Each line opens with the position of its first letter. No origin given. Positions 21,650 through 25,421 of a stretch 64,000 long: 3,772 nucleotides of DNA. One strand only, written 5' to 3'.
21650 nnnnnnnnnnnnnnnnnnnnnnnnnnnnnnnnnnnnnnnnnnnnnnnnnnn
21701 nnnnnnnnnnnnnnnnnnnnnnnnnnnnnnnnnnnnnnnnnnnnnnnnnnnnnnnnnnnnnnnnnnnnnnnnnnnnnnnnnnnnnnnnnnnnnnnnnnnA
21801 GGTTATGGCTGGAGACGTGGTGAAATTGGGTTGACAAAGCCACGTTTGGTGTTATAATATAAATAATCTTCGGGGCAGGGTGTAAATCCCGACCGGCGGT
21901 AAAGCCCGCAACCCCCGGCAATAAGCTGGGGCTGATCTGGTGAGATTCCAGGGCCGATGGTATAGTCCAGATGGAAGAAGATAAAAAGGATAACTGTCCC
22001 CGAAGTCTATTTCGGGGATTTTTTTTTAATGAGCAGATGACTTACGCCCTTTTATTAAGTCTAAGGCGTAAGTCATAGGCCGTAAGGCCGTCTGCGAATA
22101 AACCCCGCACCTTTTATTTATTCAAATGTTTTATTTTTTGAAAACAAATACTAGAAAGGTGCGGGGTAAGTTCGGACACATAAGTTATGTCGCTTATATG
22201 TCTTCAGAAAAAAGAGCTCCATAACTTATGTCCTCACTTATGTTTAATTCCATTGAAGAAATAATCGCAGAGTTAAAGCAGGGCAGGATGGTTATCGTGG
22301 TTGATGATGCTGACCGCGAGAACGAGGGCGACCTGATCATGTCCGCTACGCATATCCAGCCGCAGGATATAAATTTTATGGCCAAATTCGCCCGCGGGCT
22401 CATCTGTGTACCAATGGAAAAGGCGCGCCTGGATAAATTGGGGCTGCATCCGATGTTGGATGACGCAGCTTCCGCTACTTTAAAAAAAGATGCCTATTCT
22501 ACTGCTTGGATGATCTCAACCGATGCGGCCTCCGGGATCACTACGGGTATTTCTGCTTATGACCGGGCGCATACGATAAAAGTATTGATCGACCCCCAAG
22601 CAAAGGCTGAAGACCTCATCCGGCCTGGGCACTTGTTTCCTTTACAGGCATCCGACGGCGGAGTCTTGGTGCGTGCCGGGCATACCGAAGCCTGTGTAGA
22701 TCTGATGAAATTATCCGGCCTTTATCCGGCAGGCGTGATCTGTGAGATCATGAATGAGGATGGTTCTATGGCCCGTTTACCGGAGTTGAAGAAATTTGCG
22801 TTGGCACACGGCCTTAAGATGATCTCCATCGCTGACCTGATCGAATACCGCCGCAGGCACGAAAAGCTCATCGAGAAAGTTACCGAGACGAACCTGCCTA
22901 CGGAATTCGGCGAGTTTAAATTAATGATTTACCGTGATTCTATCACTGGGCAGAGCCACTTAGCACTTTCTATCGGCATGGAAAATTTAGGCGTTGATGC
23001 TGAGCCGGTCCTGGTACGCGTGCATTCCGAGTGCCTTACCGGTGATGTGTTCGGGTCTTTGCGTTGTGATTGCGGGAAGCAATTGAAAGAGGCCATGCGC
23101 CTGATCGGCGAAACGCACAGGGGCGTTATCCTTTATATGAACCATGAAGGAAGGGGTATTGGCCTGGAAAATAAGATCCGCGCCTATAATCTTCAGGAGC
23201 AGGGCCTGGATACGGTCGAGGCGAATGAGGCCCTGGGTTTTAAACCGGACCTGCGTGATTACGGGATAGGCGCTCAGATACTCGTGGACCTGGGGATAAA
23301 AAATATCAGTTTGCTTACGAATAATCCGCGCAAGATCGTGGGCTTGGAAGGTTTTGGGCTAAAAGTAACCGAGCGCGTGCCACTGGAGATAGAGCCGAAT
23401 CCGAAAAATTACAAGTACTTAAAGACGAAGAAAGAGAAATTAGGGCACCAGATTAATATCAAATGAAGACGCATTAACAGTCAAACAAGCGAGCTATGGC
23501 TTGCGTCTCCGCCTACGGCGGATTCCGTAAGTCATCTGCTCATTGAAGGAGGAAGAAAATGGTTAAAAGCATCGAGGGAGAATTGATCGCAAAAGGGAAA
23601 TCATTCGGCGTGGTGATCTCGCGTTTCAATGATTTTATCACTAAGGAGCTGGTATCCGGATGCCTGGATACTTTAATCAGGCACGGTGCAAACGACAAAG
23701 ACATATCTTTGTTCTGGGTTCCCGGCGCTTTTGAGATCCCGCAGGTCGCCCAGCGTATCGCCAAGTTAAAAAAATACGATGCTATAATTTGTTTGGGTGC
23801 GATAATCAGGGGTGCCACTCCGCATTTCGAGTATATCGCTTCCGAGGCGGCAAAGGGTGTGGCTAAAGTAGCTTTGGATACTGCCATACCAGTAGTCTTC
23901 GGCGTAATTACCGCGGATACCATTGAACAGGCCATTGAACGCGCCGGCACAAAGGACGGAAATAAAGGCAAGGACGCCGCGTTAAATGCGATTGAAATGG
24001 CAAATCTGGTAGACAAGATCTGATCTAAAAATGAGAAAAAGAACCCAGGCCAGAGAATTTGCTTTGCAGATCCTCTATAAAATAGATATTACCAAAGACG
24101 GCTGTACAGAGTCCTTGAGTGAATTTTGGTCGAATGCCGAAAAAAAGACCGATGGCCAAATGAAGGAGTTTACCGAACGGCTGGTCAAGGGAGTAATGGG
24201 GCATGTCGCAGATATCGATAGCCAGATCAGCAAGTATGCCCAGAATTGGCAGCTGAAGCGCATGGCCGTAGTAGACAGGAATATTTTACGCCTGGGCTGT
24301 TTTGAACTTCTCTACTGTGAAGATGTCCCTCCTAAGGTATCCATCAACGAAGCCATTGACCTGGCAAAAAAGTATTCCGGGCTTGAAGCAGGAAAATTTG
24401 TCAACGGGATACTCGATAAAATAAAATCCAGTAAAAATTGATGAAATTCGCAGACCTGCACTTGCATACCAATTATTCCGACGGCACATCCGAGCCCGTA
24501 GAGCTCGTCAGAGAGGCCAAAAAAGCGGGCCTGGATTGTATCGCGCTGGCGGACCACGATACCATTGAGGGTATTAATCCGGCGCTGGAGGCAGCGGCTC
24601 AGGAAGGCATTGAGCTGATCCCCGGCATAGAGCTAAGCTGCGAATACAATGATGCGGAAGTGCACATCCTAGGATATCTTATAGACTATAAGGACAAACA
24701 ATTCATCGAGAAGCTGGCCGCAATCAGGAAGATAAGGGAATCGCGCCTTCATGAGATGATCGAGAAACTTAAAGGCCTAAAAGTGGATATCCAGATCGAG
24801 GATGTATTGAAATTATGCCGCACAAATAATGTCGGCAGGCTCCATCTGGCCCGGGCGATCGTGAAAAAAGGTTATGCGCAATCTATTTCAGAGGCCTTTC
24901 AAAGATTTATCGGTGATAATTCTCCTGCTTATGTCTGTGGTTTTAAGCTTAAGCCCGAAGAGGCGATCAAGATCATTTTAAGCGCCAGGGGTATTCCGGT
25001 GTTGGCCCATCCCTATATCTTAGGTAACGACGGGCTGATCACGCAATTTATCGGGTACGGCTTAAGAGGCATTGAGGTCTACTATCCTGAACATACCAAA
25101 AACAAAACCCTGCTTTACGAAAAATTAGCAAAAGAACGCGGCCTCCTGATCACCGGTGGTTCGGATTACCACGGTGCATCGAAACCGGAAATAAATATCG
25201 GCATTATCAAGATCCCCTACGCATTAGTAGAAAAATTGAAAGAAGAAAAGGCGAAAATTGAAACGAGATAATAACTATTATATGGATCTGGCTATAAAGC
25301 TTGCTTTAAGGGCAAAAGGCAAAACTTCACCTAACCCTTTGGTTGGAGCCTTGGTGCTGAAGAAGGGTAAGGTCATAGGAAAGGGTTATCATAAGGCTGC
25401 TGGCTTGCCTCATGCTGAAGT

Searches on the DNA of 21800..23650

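Call 39: search_rna_families(source=window, start=21800, end=23650, threshold=evalue, max_evalue=10)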
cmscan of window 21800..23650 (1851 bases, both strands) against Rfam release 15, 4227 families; matches with E-value up to 10: 15.
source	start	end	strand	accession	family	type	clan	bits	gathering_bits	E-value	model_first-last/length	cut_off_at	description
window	21862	21986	+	RF00050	FMN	Cis-reg; riboswitch;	-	117.1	66.2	3.5e-28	1-138/138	no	FMN riboswitch aptamer (RFN element)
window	22088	22273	-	RF02792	sRNA162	Gene; antisense;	-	25.7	78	0.058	1-190/190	no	Archaeal Small RNA 162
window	22097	22172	+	RF03406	mir-3099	Gene; miRNA;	-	24.7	95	0.049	1-84/84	no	mir-3099 microRNA precursor family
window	22103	22166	-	RF01005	MIR530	Gene; miRNA;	-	24.3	85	0.09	30-145/172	no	MIR530 microRNA precursor family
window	22101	22168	-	RF04204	mir-3473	Gene; miRNA;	-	22.9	71.8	0.088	1-78/78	no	mir-3473 microRNA precursor family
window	22166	22240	-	RF04051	mir-8517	Gene; miRNA;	-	21.9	70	0.17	1-108/108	no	mir-8517 microRNA precursor family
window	21989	22128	-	RF02452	ncr1575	Gene; sRNA;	-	20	60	7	1-212/212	no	Bacillus sRNA ncr1575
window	22104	22251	-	RF02390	sau-41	Gene; sRNA;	-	19.5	80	4.9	1-156/156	no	Staphylococcus sRNA sau-41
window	22590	22623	-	RF01309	sR60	Gene; snRNA; snoRNA; CD-box;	CL00132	18.4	50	0.33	1-55/55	no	Small nucleolar RNA sR60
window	22104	22173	+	RF01582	RUF4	Gene; sRNA;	-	18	55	1.4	133-202/277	no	RNA of unknown function RUF4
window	22103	22166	+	RF01005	MIR530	Gene; miRNA;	-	18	85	3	30-145/172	no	MIR530 microRNA precursor family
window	21992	22086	-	RF01433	snoR137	Gene; snRNA; snoRNA; HACA-box;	-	18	44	4.8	1-146/146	no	small nucleolar RNA snoR137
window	22098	22171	-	RF03477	MIR862_2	Gene; miRNA;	-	16.8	71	8.5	1-90/90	no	MIR862_2 microRNA precursor family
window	22037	22076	+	RF03693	MIR1919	Gene; miRNA;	-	16.5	85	7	24-101/123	no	MIR1919 microRNA precursor family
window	23191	23205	-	RF01151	snoU82P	Gene; snRNA; snoRNA; CD-box;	-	12.1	42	5.3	41-55/55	no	Small nucleolar RNA U82P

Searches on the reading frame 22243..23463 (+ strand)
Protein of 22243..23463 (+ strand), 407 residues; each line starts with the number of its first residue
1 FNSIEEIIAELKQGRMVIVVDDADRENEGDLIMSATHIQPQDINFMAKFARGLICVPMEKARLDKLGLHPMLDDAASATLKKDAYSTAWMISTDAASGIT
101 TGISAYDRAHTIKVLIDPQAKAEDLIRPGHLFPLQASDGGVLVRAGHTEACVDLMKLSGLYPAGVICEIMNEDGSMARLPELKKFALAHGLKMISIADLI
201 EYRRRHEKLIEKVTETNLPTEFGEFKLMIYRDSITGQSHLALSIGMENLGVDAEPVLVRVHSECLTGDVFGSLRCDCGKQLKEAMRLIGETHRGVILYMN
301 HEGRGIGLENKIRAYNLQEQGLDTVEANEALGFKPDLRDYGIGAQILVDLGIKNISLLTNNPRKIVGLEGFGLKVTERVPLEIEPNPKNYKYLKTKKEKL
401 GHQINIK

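Call 9: find_homologous_proteins(query=window:22243-23463:+, max_evalue=1e-30)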
Query window:22243-23463:+ (407 aa): 8000 proteins with E <= 1e-30 among 8000 candidates; the best 120 are listed.
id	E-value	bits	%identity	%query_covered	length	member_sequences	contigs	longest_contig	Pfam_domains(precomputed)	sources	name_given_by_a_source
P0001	4.3e-269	910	100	100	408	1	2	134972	PF00925.26,PF00926.25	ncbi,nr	ncbi:MAG: bifunctional 3,4-dihydroxy-2-butanone-4-phosphate synthase/GTP cyclohydrolase II [Candidat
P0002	7.9e-232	787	85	100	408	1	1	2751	PF00925.26,PF00926.25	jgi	-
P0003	3.8e-196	670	73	100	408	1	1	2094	PF00925.26,PF00926.25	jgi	jgi:3,4-dihydroxy 2-butanone 4-phosphate synthase/GTP cyclohydrolase II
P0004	4.6e-196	670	73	100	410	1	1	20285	PF00925.26,PF00926.25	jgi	-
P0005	5.1e-195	666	75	100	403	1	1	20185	PF00925.26,PF00926.25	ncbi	-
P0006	1.2e-194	665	73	100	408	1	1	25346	PF00925.26,PF00926.25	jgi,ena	-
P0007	2.2e-194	664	73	100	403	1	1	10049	PF00925.26,PF00926.25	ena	-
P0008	3.1e-194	664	73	100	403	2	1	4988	PF00925.26,PF00926.25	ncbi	-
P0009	5.9e-194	663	72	100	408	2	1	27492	PF00925.26,PF00926.25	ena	-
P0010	1.1e-193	662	73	100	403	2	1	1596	PF00925.26,PF00926.25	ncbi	-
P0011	9.3e-193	659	74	100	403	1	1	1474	PF00925.26,PF00926.25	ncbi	-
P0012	1.7e-192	658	72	100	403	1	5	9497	PF00925.26,PF00926.25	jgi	jgi:3,4-dihydroxy 2-butanone 4-phosphate synthase/GTP cyclohydrolase II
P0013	2.1e-192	657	72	100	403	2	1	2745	PF00925.26,PF00926.25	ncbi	-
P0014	2.3e-192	657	73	100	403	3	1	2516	PF00925.26,PF00926.25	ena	-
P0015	2.7e-192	657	72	100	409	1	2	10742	PF00925.26,PF00926.25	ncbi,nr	ncbi:MAG: bifunctional 3,4-dihydroxy-2-butanone-4-phosphate synthase/GTP cyclohydrolase II [Candidat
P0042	1.7e-190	651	72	100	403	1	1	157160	PF00925.26,PF00926.25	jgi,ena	-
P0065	7.2e-190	649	72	100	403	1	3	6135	PF00925.26,PF00926.25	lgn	-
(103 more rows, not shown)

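Call 10: find_encoding_contigs(protein=P0001, flank=3000, max_places=6)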
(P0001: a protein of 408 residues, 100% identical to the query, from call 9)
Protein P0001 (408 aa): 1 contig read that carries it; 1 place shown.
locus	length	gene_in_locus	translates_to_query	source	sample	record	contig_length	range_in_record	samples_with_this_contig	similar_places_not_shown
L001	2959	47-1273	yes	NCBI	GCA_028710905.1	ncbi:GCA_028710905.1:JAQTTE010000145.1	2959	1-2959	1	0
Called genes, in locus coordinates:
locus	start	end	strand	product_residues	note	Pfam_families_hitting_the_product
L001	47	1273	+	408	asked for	PF00926:DHBP_synthase, PF00925:GTP_cyclohydro2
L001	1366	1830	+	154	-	PF00885:DMRL_synthase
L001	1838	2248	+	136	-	PF01029:NusB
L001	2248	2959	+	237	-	PF02811:PHP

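Call 11: find_encoding_contigs(protein=P0002, flank=3000, max_places=6)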
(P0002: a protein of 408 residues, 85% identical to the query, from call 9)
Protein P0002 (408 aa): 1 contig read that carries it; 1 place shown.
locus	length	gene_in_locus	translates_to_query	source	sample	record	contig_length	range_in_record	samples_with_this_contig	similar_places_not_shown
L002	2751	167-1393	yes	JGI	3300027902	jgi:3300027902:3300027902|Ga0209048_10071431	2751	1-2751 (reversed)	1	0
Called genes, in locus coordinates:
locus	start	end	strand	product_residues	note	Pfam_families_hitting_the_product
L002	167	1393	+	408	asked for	PF00926:DHBP_synthase, PF00925:GTP_cyclohydro2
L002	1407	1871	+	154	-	PF00885:DMRL_synthase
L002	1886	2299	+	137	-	PF01029:NusB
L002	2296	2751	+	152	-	?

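Call 17: find_related_loci(query=P0001, collection=metagenome_contigs, flank=2500)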
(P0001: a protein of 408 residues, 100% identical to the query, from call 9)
Query P0001 (408 aa) in metagenome_contigs; peptide patterns used: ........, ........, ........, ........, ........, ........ (x = any residue, [..] = any of these).
600 stretches matched a pattern (row limit reached: there are more); 593 encode a relative of the query (tblastn E <= 1e-3); the best 80 are kept; 80 distinct loci.
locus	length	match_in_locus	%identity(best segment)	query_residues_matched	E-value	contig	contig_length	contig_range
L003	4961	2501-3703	68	2-406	0e+0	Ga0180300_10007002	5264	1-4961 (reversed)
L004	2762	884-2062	65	2-403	0e+0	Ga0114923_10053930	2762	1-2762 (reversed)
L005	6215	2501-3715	64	2-406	2e-173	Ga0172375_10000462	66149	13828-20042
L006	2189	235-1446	65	1-408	0e+0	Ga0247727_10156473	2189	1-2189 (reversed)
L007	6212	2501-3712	64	2-405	7e-168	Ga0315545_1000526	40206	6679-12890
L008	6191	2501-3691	62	2-408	3e-167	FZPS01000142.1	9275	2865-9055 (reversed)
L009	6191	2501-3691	60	2-407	2e-166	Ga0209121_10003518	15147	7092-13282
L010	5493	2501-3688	61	4-408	2e-166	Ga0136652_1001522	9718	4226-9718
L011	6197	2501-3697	60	1-408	4e-165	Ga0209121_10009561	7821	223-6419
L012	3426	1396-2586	60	2-407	1e-172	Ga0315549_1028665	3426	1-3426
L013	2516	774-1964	60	2-407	6e-176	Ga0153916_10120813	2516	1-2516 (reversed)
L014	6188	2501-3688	60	1-406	1e-164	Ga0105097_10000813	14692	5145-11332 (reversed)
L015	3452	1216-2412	59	1-408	4e-171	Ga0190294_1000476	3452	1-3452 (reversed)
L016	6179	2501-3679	60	2-403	5e-163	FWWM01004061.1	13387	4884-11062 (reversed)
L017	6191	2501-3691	60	2-408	2e-162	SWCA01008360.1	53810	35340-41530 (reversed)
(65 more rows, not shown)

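Call 19: find_encoding_contigs(protein=P0005, flank=2500, max_places=3)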
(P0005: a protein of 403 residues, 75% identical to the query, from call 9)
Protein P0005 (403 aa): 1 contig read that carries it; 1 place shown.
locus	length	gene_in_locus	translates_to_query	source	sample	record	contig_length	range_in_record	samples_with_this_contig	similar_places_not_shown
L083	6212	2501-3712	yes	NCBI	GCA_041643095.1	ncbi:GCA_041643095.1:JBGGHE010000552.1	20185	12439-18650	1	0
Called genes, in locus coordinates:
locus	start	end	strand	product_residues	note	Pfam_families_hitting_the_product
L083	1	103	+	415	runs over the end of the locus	PF00919:UPF0004, PF04055:Radical_SAM, PF01938:TRAM (weak), PF18693:TRAM_2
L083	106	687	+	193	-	PF01066:CDP-OH_P_transf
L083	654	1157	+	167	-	PF04608:PgpA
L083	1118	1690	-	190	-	PF10469:AKAP7_NLS, PF02834:LigT_PEase, PF13563:2_5_RNA_ligase2, PF02834:LigT_PEase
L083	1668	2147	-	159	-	PF02464:CinA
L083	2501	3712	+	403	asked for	PF00926:DHBP_synthase, PF00925:GTP_cyclohydro2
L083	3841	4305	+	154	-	PF00885:DMRL_synthase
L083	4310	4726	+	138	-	PF01029:NusB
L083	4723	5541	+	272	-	PF02811:PHP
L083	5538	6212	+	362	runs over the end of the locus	PF00383:dCMP_cyt_deam_1, PF14437:MafB19-deam, PF01872:RibD_C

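Call 20: find_encoding_contigs(protein=P0004, flank=2500, max_places=3)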
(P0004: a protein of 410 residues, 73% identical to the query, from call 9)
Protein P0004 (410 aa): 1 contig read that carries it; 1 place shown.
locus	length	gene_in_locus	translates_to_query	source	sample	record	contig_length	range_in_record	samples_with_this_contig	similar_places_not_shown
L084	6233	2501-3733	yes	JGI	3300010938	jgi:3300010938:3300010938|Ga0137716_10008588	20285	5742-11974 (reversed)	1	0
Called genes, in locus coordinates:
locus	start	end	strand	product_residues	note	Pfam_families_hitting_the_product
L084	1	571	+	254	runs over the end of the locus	PF13624:SurA_N_3, PF13145:Rotamase_2, PF00639:Rotamase (weak)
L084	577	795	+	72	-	-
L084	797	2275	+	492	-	-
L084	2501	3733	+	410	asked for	PF00926:DHBP_synthase, PF00925:GTP_cyclohydro2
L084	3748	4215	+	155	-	PF00885:DMRL_synthase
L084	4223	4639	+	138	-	PF01029:NusB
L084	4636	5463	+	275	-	PF02811:PHP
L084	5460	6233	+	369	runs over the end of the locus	PF00383:dCMP_cyt_deam_1, PF14437:MafB19-deam, PF01872:RibD_C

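Call 21: find_encoding_contigs(protein=P0006, flank=2500, max_places=3)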
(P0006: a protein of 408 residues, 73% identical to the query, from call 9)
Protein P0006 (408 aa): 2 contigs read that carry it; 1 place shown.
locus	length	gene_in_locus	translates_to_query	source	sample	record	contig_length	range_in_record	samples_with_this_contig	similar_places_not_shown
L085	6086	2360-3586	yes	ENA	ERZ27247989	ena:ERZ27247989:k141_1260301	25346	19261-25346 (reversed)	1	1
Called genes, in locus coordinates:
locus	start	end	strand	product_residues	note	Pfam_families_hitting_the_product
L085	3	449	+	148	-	?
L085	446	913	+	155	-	PF04608:PgpA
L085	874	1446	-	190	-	PF10469:AKAP7_NLS (weak), PF02834:LigT_PEase, PF13563:2_5_RNA_ligase2, PF02834:LigT_PEase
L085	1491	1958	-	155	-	PF02464:CinA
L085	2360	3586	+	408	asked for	PF00926:DHBP_synthase, PF00925:GTP_cyclohydro2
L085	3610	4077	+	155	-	PF00885:DMRL_synthase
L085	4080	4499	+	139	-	PF01029:NusB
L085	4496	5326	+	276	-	PF02811:PHP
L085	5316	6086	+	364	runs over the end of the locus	PF00383:dCMP_cyt_deam_1, PF14437:MafB19-deam, PF01872:RibD_C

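Call 33: find_encoding_contigs(protein=P0065, flank=1500, max_places=3)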
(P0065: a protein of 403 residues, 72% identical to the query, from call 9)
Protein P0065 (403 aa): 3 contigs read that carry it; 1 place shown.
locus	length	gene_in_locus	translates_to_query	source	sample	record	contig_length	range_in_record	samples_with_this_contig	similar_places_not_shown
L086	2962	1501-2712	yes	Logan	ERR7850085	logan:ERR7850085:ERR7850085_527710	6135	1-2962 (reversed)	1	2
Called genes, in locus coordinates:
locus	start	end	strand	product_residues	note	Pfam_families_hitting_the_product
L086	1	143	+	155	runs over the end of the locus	PF04608:PgpA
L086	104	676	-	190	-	PF10469:AKAP7_NLS, PF02834:LigT_PEase, PF13563:2_5_RNA_ligase2, PF02834:LigT_PEase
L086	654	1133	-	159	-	PF02464:CinA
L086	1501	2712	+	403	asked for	PF00926:DHBP_synthase, PF00925:GTP_cyclohydro2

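Call 34: find_encoding_contigs(protein=P0015, flank=1500, max_places=3)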
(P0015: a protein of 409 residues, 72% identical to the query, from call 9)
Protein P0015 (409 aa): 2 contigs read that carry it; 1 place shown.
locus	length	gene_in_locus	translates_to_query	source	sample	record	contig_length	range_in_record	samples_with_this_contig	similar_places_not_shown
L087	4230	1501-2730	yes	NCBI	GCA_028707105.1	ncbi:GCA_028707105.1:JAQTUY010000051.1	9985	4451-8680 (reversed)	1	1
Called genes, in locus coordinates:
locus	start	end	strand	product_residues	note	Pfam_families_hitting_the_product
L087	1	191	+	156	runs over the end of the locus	PF04608:PgpA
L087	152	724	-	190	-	PF10469:AKAP7_NLS (weak), PF02834:LigT_PEase, PF13563:2_5_RNA_ligase2, PF02834:LigT_PEase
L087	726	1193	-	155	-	PF02464:CinA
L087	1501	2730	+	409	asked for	PF00926:DHBP_synthase, PF00925:GTP_cyclohydro2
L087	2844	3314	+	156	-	PF00885:DMRL_synthase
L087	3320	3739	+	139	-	PF01029:NusB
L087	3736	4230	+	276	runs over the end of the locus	PF02811:PHP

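Call 35: find_encoding_contigs(protein=P0009, flank=1500, max_places=3)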
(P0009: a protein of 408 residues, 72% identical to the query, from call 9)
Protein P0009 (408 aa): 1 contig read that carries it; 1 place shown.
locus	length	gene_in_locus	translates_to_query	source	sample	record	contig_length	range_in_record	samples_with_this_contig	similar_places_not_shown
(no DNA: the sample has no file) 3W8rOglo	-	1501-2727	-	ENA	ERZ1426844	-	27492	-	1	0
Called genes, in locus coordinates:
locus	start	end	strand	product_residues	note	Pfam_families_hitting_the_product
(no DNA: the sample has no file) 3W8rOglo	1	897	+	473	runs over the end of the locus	-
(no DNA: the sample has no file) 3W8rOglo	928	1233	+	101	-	-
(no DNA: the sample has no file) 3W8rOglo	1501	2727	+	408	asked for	PF00926:DHBP_synthase, PF00925:GTP_cyclohydro2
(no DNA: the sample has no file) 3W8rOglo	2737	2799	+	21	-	?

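Call 36: find_encoding_contigs(protein=P0042, flank=1500, max_places=3)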
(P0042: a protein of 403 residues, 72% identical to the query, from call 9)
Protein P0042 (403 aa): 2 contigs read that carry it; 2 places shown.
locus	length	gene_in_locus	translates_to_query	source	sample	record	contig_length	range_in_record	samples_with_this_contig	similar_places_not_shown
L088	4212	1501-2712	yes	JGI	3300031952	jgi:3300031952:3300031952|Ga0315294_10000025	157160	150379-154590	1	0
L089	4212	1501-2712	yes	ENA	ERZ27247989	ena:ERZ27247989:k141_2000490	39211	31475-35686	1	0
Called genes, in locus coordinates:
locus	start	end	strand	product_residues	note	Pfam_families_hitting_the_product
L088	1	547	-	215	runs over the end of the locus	PF02834:LigT_PEase, PF10469:AKAP7_NLS, PF13563:2_5_RNA_ligase2, PF02834:LigT_PEase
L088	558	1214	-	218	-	PF02464:CinA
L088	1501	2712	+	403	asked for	PF00926:DHBP_synthase, PF00925:GTP_cyclohydro2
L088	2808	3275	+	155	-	PF00885:DMRL_synthase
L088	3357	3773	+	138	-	PF01029:NusB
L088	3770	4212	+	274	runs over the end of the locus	PF02811:PHP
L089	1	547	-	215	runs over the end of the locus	PF02834:LigT_PEase, PF10469:AKAP7_NLS, PF13563:2_5_RNA_ligase2, PF02834:LigT_PEase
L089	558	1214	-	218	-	PF02464:CinA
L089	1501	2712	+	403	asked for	PF00926:DHBP_synthase, PF00925:GTP_cyclohydro2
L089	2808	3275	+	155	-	PF00885:DMRL_synthase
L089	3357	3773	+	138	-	PF01029:NusB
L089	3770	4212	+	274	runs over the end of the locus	PF02811:PHP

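Call 78: list_cluster_members(proteins=[P0001])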
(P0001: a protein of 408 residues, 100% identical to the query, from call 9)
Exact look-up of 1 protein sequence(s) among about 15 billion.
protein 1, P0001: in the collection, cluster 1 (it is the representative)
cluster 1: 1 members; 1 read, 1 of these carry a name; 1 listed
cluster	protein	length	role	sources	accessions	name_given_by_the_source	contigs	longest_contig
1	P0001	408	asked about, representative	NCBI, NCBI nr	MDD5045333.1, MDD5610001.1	MAG: bifunctional 3,4-dihydroxy-2-butanone-4-phosphate synthase/GTP cyclohydrolase II ... | bifunctional 3,4-dihydroxy-2-butanone-4-phosphate synthase/GTP cyclohydrolase II ...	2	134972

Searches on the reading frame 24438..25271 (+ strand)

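Call 88: search_protein_families(library=pfam, proteins=[window:24438-25271:+], max_evalue=0.00001)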
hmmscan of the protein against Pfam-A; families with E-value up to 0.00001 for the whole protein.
window:24438-25271:+ (277 aa): 1 family
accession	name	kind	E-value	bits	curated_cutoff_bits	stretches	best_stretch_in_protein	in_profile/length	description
PF02811.25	PHP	-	1.2e-14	55.4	26.4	1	6-96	1-94/164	PHP domain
